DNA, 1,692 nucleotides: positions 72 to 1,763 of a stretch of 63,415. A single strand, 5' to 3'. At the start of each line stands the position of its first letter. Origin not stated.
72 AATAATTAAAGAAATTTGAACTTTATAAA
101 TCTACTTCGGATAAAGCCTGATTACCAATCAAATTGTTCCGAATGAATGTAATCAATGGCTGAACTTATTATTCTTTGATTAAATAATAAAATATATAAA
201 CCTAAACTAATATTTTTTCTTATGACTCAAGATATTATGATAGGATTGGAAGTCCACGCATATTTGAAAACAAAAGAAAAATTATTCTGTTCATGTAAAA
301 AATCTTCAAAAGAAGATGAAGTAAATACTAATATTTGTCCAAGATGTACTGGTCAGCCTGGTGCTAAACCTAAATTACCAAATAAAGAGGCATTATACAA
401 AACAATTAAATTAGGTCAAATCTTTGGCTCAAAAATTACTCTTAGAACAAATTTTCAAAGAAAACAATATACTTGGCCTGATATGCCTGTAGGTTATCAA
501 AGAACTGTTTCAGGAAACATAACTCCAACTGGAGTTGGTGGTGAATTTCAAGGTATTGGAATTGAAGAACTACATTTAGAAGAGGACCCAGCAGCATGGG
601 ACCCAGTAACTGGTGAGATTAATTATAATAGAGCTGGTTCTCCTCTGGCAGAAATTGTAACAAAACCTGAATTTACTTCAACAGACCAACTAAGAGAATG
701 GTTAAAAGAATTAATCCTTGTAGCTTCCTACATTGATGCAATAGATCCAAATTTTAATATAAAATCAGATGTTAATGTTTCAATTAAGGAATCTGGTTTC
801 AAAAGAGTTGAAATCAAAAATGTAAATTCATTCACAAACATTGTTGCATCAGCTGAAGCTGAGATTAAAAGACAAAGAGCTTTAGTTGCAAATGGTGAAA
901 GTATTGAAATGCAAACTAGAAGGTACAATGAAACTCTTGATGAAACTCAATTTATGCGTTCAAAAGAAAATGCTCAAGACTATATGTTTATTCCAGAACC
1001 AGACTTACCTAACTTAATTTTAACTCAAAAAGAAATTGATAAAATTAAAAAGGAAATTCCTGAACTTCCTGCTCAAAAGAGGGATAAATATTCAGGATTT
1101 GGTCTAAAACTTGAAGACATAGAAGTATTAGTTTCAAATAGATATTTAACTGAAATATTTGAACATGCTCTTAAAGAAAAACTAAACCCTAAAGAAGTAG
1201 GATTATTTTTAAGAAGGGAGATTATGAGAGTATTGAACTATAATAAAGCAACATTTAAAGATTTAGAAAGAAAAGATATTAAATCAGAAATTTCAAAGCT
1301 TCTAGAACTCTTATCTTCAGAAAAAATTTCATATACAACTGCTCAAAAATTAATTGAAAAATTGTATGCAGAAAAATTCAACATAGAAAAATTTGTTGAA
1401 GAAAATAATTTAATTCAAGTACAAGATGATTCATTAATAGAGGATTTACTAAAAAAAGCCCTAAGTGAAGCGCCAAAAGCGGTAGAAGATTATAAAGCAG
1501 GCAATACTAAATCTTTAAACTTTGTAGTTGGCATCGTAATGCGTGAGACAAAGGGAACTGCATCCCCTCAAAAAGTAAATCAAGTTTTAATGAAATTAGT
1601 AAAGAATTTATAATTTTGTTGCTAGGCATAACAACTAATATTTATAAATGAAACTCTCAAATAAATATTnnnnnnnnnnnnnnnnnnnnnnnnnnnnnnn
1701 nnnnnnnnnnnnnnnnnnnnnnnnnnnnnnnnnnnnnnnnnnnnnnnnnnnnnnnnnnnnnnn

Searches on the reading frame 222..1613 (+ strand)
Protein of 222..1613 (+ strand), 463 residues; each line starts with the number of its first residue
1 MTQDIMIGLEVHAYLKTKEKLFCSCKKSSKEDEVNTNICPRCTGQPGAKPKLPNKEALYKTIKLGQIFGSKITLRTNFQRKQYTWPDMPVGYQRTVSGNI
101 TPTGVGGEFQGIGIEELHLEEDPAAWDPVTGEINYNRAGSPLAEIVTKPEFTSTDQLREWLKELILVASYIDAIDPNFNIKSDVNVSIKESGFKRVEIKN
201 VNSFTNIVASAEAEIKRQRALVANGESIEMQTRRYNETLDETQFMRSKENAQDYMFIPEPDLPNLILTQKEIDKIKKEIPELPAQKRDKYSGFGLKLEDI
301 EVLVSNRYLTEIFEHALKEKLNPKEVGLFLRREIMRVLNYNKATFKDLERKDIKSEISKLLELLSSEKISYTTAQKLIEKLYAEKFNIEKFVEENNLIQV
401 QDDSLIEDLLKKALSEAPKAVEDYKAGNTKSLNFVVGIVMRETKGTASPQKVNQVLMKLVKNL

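Call 3: search_protein_families(library=pfam, proteins=[window:222-1613:+], max_evalue=0.01)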
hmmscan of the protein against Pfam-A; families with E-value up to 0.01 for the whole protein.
window:222-1613:+ (463 aa): 3 families
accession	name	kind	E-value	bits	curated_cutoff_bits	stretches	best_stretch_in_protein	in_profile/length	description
PF02934.20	GatB_N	-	1.7e-71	241.1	23.4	1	6-272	2-276/277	GatB/GatE catalytic domain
PF02637.23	GatB_Yqey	-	4.2e-32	111.5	27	1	312-458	2-146/148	GatB domain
PF22746.1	SHOCT-like_DUF2089-C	-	0.00024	21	27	1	356-385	2-31/32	SHOCT-like domain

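Call 21: list_cluster_members(proteins=[P0003, P0004, window:222-1613:+, window:36969-37967:+, window:5948-7234:+])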
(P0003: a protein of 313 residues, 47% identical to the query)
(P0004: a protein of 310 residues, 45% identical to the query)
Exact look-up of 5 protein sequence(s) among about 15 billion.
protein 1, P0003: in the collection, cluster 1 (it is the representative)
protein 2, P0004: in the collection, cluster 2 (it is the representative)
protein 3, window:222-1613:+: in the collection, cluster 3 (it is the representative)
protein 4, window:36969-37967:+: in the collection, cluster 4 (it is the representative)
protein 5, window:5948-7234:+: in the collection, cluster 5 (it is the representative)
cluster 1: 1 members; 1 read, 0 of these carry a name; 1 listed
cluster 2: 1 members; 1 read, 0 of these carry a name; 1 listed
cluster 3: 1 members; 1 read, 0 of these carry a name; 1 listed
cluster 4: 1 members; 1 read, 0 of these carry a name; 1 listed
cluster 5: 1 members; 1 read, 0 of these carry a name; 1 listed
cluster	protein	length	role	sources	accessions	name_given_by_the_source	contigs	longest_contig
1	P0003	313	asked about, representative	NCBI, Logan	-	-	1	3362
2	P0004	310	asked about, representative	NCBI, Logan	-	-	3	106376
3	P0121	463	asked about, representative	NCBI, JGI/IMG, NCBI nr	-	-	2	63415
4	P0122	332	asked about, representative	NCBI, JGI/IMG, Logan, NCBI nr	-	-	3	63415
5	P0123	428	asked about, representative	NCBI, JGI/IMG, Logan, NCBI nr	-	-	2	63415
